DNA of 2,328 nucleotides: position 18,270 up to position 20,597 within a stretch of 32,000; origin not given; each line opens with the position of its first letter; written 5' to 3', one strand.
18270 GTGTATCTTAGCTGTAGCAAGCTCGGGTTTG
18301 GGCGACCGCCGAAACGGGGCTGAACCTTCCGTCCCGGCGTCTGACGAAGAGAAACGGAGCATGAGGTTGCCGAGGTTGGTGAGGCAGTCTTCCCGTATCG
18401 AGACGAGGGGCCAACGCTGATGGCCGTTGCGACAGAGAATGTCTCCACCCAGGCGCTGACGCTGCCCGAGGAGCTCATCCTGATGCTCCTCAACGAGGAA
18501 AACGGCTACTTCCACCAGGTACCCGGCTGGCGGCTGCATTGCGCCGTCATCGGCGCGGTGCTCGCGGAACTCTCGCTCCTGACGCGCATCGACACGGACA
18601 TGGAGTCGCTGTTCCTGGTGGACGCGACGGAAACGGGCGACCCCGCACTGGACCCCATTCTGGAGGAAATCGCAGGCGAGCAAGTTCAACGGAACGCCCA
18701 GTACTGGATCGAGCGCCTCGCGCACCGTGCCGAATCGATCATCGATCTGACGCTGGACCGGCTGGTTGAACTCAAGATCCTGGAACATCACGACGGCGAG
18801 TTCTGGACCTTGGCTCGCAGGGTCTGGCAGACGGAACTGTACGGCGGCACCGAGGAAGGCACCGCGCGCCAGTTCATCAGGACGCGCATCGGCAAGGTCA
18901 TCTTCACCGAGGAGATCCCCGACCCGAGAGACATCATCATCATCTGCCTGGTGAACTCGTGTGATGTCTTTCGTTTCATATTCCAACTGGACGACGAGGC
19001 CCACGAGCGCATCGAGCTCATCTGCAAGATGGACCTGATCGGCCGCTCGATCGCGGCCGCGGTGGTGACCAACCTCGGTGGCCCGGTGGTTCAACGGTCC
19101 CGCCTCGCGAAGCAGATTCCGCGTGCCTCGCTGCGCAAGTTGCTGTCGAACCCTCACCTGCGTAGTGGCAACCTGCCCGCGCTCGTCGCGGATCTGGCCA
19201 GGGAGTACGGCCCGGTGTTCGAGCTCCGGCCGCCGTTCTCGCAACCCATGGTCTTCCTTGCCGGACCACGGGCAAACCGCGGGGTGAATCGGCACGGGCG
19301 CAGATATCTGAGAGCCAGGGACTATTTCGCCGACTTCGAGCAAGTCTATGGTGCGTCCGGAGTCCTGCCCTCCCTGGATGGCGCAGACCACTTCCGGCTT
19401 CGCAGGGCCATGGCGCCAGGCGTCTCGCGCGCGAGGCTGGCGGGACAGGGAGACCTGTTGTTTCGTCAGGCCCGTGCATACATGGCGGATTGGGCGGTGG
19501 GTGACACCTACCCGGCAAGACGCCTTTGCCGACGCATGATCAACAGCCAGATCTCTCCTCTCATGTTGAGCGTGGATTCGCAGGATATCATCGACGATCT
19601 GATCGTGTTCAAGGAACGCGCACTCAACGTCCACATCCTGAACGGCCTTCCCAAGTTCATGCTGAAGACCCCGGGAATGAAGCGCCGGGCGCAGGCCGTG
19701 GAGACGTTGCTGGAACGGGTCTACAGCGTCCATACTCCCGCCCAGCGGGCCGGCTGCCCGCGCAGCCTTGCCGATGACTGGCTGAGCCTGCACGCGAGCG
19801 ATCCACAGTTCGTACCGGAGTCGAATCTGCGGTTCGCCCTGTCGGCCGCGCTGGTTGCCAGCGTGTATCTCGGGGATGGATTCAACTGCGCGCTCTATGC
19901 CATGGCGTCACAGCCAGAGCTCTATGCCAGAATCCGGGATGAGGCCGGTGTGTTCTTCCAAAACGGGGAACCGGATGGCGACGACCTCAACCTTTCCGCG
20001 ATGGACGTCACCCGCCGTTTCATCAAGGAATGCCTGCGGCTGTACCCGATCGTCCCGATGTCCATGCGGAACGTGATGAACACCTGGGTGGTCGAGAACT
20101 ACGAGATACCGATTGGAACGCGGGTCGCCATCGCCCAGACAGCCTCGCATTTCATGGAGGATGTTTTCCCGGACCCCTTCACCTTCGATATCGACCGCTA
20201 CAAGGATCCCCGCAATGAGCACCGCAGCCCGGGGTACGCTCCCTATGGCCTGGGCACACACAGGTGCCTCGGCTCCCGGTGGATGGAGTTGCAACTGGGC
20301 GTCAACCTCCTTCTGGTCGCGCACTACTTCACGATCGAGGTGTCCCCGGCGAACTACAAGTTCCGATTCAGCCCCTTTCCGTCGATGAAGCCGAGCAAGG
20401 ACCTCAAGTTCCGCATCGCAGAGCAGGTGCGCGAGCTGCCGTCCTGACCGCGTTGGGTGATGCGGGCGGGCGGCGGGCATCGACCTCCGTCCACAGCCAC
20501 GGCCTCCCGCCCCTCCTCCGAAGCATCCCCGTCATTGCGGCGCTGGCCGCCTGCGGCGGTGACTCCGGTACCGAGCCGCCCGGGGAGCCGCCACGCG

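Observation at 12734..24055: Candidate bacterial sterol/isoprenoid tailoring-and-trafficking cluster built from eukaryote-like parts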

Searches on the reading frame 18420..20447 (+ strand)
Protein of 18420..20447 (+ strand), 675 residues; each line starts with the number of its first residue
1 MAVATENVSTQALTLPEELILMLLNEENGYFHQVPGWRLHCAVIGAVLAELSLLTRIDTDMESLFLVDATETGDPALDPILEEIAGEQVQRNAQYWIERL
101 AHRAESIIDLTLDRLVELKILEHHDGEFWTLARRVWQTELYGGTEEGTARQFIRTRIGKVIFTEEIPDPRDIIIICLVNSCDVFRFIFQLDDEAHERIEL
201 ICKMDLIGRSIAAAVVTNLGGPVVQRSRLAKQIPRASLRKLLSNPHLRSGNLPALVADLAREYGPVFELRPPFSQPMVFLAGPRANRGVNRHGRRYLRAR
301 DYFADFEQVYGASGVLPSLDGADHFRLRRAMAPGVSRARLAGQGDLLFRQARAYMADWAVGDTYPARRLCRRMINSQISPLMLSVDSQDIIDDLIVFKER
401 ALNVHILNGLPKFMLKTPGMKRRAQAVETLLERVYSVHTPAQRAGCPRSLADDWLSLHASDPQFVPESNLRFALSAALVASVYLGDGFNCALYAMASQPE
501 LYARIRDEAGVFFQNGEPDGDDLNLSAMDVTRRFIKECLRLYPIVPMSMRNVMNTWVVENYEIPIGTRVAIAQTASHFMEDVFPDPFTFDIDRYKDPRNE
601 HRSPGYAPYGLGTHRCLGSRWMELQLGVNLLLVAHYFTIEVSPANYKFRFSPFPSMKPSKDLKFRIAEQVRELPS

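Call 5: search_protein_families(library=pfam, proteins=[window:18420-20447:+], max_evalue=0.01)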
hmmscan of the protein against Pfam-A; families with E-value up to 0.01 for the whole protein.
window:18420-20447:+ (675 aa): 2 families
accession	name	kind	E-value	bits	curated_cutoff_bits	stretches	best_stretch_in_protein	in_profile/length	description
PF00067.27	p450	-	6.2e-35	121.3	22.8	1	489-645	283-440/462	Cytochrome P450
PF05719.16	GPP34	-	7e-29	101.8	29.1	1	15-215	1-198/201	Golgi phosphoprotein 3 (GPP34)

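Call 9: search_protein_families(library=ncbifam, proteins=[window:18420-20447:+], max_evalue=0.001)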
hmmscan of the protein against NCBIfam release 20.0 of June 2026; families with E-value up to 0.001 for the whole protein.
window:18420-20447:+ (675 aa): 7 families
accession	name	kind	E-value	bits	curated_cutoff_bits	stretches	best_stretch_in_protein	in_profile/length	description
NF051859.1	AlbFlvMonOxTrpSyn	equivalog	6.6e-14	51.3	700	1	306-643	92-433/457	bifunctional albaflavenone monooxygenase/terpene synthase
NF045812.1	PentlenOxigase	equivalog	1.1e-11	44.2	800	1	461-668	233-439/444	pentalenene oxygenase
NF050147.1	aminopyruv_ApyO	equivalog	5e-11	41.9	525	1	315-641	79-397/444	RiPP biosynthesis cytochrome P450 ApyO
TIGR04538.1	P450_cycloAA_1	subfamily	2.6e-07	29.9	500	1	528-629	255-358/395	cytochrome P450, cyclodipeptide synthase-associated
NF041802.1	P450_SolI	exception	9.1e-07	27.7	850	1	533-630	298-388/424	solanimycin biosynthesis cytochrome P450 SolI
NF053744.1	FAProxCypCBc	equivalog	5.1e-05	22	600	1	526-660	271-407/416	CYP152 family fatty-acid peroxygenase CypC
TIGR04515.1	P450_rel_GT_act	subfamily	0.00021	20.8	343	0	533-608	262-336/386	P450-derived glycosyltransferase activator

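Call 23: search_solved_structures(query=window:18420-20447:+, max_evalue=0.00001)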
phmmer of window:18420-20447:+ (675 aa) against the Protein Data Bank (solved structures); distinct sequences matched with E-value up to 0.00001: 124 (the best 60 are shown).
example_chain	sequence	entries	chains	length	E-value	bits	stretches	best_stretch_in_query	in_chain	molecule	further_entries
6mi0_A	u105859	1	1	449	1.6e-22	82.8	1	252-650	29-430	Cytochrome P450 51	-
7jj1_A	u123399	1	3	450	1.6e-22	82.8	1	252-650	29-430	Cytochrome P450 51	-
6mcw_A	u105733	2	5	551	3e-22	81.9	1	252-650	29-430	Cytochrome P450 51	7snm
6q2c_A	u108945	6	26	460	2.8e-17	65.4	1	255-641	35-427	Obtusifoliol 14alphademethylase | Obtusifoliol 14alphademethylase, putative | sterol 14a-demethylase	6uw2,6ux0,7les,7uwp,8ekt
7tef_A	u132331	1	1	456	1.2e-15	60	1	478-644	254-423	Cytochrome P450 51B1 Cyp51B1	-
7f3h_A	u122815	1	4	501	4.2e-14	55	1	455-668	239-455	Bifunctional cytochrome P450/NADPH--P450 reductase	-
6c93_A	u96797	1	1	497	8.7e-14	53.9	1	485-645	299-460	Cytochrome P450 4B1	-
7f3w_A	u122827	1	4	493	1.2e-13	53.4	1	455-668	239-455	cytochrome P450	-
7wzl_A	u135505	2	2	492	1.2e-13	53.4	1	488-638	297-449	Putative cytochrome P450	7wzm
5t6q_A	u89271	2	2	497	1.3e-13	53.4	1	486-645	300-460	Cytochrome P450 4B1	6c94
9njw_A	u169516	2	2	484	1.7e-13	52.9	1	491-650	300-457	Cytochrome P450, CYP11A1 | Ancestral Cytochrome P450 11A1 (CYP11A1)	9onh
8x1w_A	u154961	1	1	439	6.5e-13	51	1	247-661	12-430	Taxadiene 5-alpha hydroxylase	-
5tl8_A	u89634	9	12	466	1.2e-12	50.2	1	451-641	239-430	Protein CYP51 | CYP51, sterol 14alpha-demethylase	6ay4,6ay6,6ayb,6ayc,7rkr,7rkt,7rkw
4dvq_A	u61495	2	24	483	2.4e-12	49.2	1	492-642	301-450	Cytochrome P450 11B2, mitochondrial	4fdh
9wat_A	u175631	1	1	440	2.5e-12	49.1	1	415-641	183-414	Cytochrome P450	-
4zgx_A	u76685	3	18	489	2.5e-12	49.1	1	492-642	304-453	Cytochrome P450 11B2, mitochondrial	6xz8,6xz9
7m8v_A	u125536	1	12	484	2.5e-12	49.1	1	492-642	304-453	Cytochrome P450 11B2, mitochondrial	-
7m8i_A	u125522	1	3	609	3.8e-12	48.5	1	492-641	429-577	Adrenodoxin, Cytochrome P450 11B2, mitochondrial fusion enzyme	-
1u13_A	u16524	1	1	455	4.5e-12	48.3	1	490-648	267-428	Cytochrome P450 51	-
1x8v_A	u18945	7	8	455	4.5e-12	48.2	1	490-648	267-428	Cytochrome P450 51 | STEROL 14ALPHA-DEMETHYLASE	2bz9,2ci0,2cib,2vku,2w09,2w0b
2w0a_A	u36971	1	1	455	4.7e-12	48.2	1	490-648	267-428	CYTOCHROME P450 51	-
1e9x_A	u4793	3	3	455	4.9e-12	48.1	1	490-648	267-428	CYTOCHROME P450 51-LIKE RV0764C | CYTOCHROME P450 51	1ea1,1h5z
3c6g_A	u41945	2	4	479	5e-12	48.1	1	421-628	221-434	Cytochrome P450 2R1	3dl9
3czh_A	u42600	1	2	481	5.1e-12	48.1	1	421-628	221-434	Cytochrome P450 2R1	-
6n6q_A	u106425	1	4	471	1.7e-11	46.4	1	457-668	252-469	Cytochrome P450 (CYP102L1)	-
6m7x_A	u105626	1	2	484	2.8e-11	45.6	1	492-641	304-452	Cytochrome P450 11B1, mitochondrial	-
7e7f_A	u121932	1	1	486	2.9e-11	45.6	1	492-641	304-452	Cytochrome P450 11B1, mitochondrial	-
2ve3_A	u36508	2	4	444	3.3e-10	42.1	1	488-664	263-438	PUTATIVE CYTOCHROME P450 120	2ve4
2q9f_A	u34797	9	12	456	4.1e-09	38.5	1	493-643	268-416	Cytochrome P450 46A1 | Cholesterol 24-hydroxylase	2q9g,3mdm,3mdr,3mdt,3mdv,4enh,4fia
6oyu_A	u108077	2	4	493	6.5e-09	37.8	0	491-659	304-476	Cytochrome P450 1B1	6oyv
5vcd_A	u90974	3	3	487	6.7e-09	37.8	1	489-660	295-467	Cytochrome P450 3A4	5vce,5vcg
5vbu_A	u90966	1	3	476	8e-09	37.5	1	415-641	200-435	Cytochrome P450 21-hydroxylase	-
9yk4_A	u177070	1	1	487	8e-09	37.5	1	489-660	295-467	Cytochrome P450 3A4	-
4y8w_A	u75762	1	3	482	8.3e-09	37.5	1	415-641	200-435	Cytochrome P450 21-hydroxylase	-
5veu_A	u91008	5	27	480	1.1e-08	37.1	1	489-640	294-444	Cytochrome P450 3A5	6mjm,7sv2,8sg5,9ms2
7lad_A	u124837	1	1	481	1.1e-08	37.1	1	489-640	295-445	Cytochrome P450 3A5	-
6iq5_A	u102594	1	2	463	1.6e-08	36.5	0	520-661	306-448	Cytochrome P450 1B1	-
4d6z_A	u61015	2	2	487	1.7e-08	36.5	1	489-640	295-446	CYTOCHROME P450 3A4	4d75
4ny4_A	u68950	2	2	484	1.7e-08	36.5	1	489-640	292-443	Cytochrome P450 3A4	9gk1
1w0e_A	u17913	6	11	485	1.7e-08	36.4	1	489-640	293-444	CYTOCHROME P450 3A4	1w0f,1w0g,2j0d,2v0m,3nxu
6ma7_A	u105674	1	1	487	1.7e-08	36.4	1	489-640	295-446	Cytochrome P450 3A4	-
1tqn_A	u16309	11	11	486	1.7e-08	36.4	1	489-640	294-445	cytochrome P450 3A4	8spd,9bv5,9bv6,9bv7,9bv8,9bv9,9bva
7lxl_A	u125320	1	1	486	1.7e-08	36.4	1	489-640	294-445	Cytochrome P450 3A4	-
3tjs_A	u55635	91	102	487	1.7e-08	36.4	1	489-640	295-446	Cytochrome P450 3A4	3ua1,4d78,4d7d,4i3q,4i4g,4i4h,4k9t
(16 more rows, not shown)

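Call 69: find_homologous_proteins(query=window:18420-20447:+, max_evalue=1e-10)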
Query window:18420-20447:+ (675 aa): 2276 proteins with E <= 1e-10 among 8000 candidates; the best 120 are listed.
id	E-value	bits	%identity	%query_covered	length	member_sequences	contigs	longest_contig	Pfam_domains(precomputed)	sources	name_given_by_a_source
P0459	0.0e+0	1511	98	100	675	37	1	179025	PF05719.17,PF00067.28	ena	-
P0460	0.0e+0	1208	76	100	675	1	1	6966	PF05719.17,PF00067.28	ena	-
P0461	0.0e+0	1205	76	100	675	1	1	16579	PF05719.17,PF00067.28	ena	-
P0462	0.0e+0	1205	76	100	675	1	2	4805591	PF05719.17,PF00067.28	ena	-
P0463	0.0e+0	1203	77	100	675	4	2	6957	PF05719.17,PF00067.28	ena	-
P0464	0.0e+0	1200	76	100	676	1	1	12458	PF05719.17,PF00067.28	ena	-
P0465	0.0e+0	1198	76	100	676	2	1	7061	PF05719.17,PF00067.28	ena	-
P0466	0.0e+0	1194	75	100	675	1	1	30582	PF05719.17,PF00067.28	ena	-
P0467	0.0e+0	1193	74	100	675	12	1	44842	PF05719.17,PF00067.28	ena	-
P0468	0.0e+0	1192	75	100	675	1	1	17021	PF05719.17,PF00067.28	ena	-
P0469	0.0e+0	1191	75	100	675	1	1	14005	PF05719.17,PF00067.28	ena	-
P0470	0.0e+0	1190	75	100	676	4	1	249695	PF05719.17,PF00067.28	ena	-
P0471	0.0e+0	1188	76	100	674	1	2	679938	PF05719.17,PF00067.28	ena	-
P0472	0.0e+0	1188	75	100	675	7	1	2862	PF05719.17,PF00067.28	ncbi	-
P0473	0.0e+0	1188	75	100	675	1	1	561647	PF05719.17,PF00067.28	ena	-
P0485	0.0e+0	1179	75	100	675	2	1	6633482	PF05719.17,PF00067.28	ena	-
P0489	0.0e+0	1175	75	100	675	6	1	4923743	PF05719.17,PF00067.28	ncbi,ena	-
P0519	0.0e+0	1150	73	100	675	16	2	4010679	PF05719.17,PF00067.28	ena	-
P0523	0.0e+0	1149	73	100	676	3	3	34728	PF05719.17,PF00067.28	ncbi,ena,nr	ncbi:MAG: cytochrome P450 [Opitutae bacterium]|nr:cytochrome P450 [Opitutae bacterium]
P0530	0.0e+0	1147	72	100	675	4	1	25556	PF05719.17,PF00067.28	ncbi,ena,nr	ncbi:MAG: cytochrome P450 [Nitrospira sp. SB0662_bin_26]|nr:cytochrome P450 [Nitrospira sp. SB0662_b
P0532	0.0e+0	1145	72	100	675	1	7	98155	PF05719.17,PF00067.28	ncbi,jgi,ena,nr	ncbi:MAG: cytochrome P450 [Rhodospirillaceae bacterium]|nr:cytochrome P450 [Rhodospirillaceae bacter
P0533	0.0e+0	1145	73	100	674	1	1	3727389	PF05719.17,PF00067.28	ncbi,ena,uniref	ncbi:cytochrome P450 [Candidatus Palauibacter sp.]|uniref:cytochrome P450 n=1 Tax=Candidatus Palauib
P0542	0.0e+0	1139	73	100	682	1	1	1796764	PF05719.17,PF00067.28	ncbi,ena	-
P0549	0.0e+0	1136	73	100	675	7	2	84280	PF05719.17,PF00067.28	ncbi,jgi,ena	-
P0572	0.0e+0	1129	71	100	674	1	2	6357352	PF05719.17,PF00067.28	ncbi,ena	-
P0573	0.0e+0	1129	73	100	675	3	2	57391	PF05719.17,PF00067.28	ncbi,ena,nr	ncbi:MAG: cytochrome P450 [Candidatus Latescibacteria bacterium]|nr:cytochrome P450 [Candidatus Late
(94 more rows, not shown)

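Call 72: find_encoding_contigs(protein=P0549, flank=10000, max_places=2)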
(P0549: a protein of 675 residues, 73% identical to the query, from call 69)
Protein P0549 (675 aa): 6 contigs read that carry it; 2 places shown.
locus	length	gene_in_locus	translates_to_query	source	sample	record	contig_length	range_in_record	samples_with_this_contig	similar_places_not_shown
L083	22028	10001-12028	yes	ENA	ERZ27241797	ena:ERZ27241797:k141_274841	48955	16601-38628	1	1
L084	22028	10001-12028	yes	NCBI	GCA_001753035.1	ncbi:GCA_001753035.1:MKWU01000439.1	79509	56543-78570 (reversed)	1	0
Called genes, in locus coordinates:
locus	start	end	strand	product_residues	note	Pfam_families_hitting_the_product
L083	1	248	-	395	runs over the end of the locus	PF08442:ATP-grasp_2, PF13549:ATP-grasp_5 (weak), PF24948:Citrate_synth_N, PF00549:Ligase_CoA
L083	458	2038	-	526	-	PF00890:FAD_binding_2, PF01266:DAO (weak), PF03486:HI0933_like, PF07992:Pyr_redox_2 (faint), PF12831:FAD_oxidored (faint)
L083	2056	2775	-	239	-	PF13183:Fer4_8 (faint), PF13534:Fer4_17 (faint), PF12838:Fer4_7, PF13187:Fer4_9 (weak)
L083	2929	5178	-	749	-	PF00330:Aconitase, PF00694:Aconitase_C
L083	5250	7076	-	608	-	PF02629:CoA_binding (weak), PF00549:Ligase_CoA, PF00285:Citrate_synt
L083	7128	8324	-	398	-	PF08442:ATP-grasp_2, PF13549:ATP-grasp_5 (weak), PF24948:Citrate_synth_N, PF16114:Citrate_bind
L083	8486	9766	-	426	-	PF14341:PilX_N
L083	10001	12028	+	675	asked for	PF05719:GPP34, PF00067:p450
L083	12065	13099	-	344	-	PF02353:CMAS, PF01209:Ubie_methyltran (weak), PF13489:Methyltransf_23, PF13847:Methyltransf_31, PF08241:Methyltransf_11, PF08242:Methyltransf_12, PF13649:Methyltransf_25, PF08498:Sterol_MT_C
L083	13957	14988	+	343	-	PF02353:CMAS, PF01209:Ubie_methyltran, PF13489:Methyltransf_23, PF13847:Methyltransf_31, PF08241:Methyltransf_11, PF08242:Methyltransf_12, PF13649:Methyltransf_25, PF08498:Sterol_MT_C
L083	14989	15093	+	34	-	-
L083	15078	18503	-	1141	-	PF01266:DAO (weak), PF01494:FAD_binding_3, PF03486:HI0933_like (weak), PF12831:FAD_oxidored (weak), PF08491:SE, PF13249:SQHop_cyclase_N, PF13243:SQHop_cyclase_C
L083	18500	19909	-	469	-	PF00067:p450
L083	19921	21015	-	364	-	PF01222:ERG4_ERG24, PF06966:DUF1295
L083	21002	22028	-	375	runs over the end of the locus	PF00355:Rieske, PF19112:VanA_C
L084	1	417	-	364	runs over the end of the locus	PF14281:PDDEXK_4 (weak)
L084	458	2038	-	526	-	PF00890:FAD_binding_2, PF01266:DAO (weak), PF03486:HI0933_like, PF07992:Pyr_redox_2 (faint), PF12831:FAD_oxidored (faint)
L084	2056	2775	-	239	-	PF13183:Fer4_8 (faint), PF13534:Fer4_17 (faint), PF12838:Fer4_7, PF13187:Fer4_9 (weak)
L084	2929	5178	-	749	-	PF00330:Aconitase, PF00694:Aconitase_C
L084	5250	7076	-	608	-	PF02629:CoA_binding (weak), PF00549:Ligase_CoA, PF00285:Citrate_synt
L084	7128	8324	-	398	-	PF08442:ATP-grasp_2, PF13549:ATP-grasp_5 (weak), PF24948:Citrate_synth_N, PF16114:Citrate_bind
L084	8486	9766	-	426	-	PF14341:PilX_N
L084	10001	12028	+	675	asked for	PF05719:GPP34, PF00067:p450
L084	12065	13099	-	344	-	PF02353:CMAS, PF01209:Ubie_methyltran (weak), PF13489:Methyltransf_23, PF13847:Methyltransf_31, PF08241:Methyltransf_11, PF08242:Methyltransf_12, PF13649:Methyltransf_25, PF08498:Sterol_MT_C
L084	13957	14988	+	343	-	PF02353:CMAS, PF01209:Ubie_methyltran, PF13489:Methyltransf_23, PF13847:Methyltransf_31, PF08241:Methyltransf_11, PF08242:Methyltransf_12, PF13649:Methyltransf_25, PF08498:Sterol_MT_C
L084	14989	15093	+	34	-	-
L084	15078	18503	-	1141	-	PF01266:DAO (weak), PF01494:FAD_binding_3, PF03486:HI0933_like (weak), PF12831:FAD_oxidored (weak), PF08491:SE, PF13249:SQHop_cyclase_N, PF13243:SQHop_cyclase_C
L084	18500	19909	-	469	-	PF00067:p450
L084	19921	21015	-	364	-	PF01222:ERG4_ERG24, PF06966:DUF1295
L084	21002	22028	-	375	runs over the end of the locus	PF00355:Rieske, PF19112:VanA_C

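Call 77: predict_structure(alignment_id=A3)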
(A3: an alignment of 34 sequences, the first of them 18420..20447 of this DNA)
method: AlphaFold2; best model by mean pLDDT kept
length: 675 residues; sequences in the alignment: 34
mean_pLDDT: 63.4   pTM: 0.50
mean pLDDT of the five models: 63.4, 61.6, 54.3, 53.2, 42.4
residues with pLDDT >= 90: 52; 70-90: 249; 50-70: 175; < 50: 199
segments of 3 or more residues with pLDDT < 50: 1-10, 134-147, 219-229, 282-337, 382-387, 400-402, 427-476, 543-547, 573-586, 601-618, 650-657
pLDDT, mean of each block of 10 residues (from residue 1): 28 83 68 63 90 87 84 89 85 80 80 81 64 45 41 74 78 86 68 78 77 63 40 82 74 68 77 66 39 29 31 30 35 45 72 84 80 61 45 52 53 62 53 41 35 36 33 49 69 87 92 81 75 79 49 53 65 46 53 67 40 43 78 92 71 48 88 75
secondary structure, 60 per line:
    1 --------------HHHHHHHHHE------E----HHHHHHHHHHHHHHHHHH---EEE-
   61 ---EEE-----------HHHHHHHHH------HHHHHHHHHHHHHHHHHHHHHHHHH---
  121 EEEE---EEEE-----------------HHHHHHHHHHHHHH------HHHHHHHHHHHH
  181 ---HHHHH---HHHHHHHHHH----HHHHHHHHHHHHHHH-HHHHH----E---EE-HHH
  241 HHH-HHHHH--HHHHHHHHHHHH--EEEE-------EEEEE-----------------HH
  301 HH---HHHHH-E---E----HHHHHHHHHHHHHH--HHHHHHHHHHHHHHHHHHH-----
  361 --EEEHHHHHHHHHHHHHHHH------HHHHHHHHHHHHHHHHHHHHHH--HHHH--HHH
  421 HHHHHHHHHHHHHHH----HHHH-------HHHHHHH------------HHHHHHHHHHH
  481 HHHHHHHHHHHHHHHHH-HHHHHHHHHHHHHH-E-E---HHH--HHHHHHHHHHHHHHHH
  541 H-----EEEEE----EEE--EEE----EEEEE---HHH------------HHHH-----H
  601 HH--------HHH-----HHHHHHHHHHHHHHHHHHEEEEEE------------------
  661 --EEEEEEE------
elements in order (helices of 4 or more, strands of 3 or more residues): H15-23 H36-53 E57-59 E64-66 H78-86 H93-117 E121-124 E128-131 H149-162 H169-180 H184-188 H192-201 H206-220 H222-226 H238-243 H245-249 H252-263 E266-269 E277-281 H299-302 H306-310 H321-334 H337-355 E363-365 H366-381 H388-409 H412-415 H418-435 H440-443 H451-457 H470-497 H499-512 H525-541 E547-551 E556-558 E561-563 E568-572 H591-594 H619-636 E637-642 E663-669
